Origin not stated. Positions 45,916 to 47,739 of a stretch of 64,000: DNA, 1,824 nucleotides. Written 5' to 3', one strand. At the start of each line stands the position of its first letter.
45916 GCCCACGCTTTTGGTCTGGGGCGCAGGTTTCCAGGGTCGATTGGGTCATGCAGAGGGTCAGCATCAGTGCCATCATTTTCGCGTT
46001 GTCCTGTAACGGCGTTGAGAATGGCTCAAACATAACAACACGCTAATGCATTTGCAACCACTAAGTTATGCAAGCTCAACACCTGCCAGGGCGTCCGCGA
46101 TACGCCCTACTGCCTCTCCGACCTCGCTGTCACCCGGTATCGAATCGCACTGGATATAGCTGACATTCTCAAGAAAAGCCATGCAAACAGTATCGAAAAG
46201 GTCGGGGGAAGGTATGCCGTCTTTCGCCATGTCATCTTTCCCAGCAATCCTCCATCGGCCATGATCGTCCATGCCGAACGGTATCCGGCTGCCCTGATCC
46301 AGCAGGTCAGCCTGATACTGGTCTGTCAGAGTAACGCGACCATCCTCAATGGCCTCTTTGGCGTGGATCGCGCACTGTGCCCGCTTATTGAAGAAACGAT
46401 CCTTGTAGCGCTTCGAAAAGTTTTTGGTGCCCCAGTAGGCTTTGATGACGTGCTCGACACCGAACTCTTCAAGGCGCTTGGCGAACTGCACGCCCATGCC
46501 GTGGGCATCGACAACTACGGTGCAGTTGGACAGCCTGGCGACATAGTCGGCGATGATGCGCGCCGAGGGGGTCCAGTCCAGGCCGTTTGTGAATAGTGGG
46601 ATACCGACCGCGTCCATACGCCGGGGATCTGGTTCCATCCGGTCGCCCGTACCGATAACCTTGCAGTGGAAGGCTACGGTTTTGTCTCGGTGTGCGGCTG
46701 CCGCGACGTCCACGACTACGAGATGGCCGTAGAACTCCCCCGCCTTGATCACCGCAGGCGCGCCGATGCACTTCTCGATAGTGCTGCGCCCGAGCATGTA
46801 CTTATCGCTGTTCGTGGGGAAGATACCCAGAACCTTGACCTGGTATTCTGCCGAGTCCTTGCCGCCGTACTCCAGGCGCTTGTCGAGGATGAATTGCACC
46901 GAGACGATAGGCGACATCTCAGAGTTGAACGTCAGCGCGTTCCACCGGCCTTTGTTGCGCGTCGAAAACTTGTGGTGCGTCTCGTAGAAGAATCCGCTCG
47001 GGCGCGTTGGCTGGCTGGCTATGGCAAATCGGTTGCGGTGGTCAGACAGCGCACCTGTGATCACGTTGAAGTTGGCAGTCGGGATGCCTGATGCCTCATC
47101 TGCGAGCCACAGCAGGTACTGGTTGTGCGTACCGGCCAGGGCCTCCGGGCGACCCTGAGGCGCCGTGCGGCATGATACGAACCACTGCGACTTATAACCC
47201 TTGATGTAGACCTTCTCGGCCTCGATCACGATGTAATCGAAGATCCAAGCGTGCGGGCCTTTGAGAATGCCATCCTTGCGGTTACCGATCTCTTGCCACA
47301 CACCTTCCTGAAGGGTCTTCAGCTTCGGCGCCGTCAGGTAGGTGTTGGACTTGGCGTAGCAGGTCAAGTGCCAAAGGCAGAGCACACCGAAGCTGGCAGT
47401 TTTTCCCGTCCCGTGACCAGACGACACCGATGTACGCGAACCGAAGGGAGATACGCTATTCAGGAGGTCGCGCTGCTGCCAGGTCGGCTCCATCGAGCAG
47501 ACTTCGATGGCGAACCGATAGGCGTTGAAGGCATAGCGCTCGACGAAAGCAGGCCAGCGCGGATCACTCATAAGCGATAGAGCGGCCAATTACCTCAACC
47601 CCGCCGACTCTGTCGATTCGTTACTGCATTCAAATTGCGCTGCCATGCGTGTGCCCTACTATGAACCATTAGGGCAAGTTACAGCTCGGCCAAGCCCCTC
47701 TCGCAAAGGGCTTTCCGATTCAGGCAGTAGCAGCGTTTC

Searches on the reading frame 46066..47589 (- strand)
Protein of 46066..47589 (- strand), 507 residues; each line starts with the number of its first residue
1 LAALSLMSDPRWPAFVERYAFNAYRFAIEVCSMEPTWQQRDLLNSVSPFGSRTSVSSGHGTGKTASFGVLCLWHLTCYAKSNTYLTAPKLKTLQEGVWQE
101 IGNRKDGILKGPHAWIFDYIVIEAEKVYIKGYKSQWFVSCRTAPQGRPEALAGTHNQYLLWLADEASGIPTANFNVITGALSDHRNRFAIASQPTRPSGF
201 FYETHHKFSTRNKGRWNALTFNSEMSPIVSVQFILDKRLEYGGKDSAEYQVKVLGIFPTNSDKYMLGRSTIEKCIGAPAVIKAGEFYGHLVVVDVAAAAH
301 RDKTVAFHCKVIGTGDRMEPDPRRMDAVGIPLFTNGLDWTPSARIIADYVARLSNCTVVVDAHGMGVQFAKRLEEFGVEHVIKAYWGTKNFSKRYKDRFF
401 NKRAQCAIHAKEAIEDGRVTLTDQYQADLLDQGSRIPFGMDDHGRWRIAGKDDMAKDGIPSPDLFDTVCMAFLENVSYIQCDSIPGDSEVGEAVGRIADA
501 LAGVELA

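Call 79: search_protein_families(library=phrogs, proteins=[window:46066-47589:-], max_evalue=0.001)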
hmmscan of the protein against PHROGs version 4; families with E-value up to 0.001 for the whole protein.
window:46066-47589:- (507 aa): 4 families
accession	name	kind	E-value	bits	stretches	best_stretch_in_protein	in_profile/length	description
phrog_5902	-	unknown function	1e-70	239.8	1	5-317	4-313/359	-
phrog_2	-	head and packaging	2.1e-29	103.8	1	34-478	265-595/807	terminase large subunit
phrog_20197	-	unknown function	2.8e-20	73.8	1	5-135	4-133/158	-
phrog_34449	-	unknown function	2.2e-16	61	1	2-60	2-60/241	-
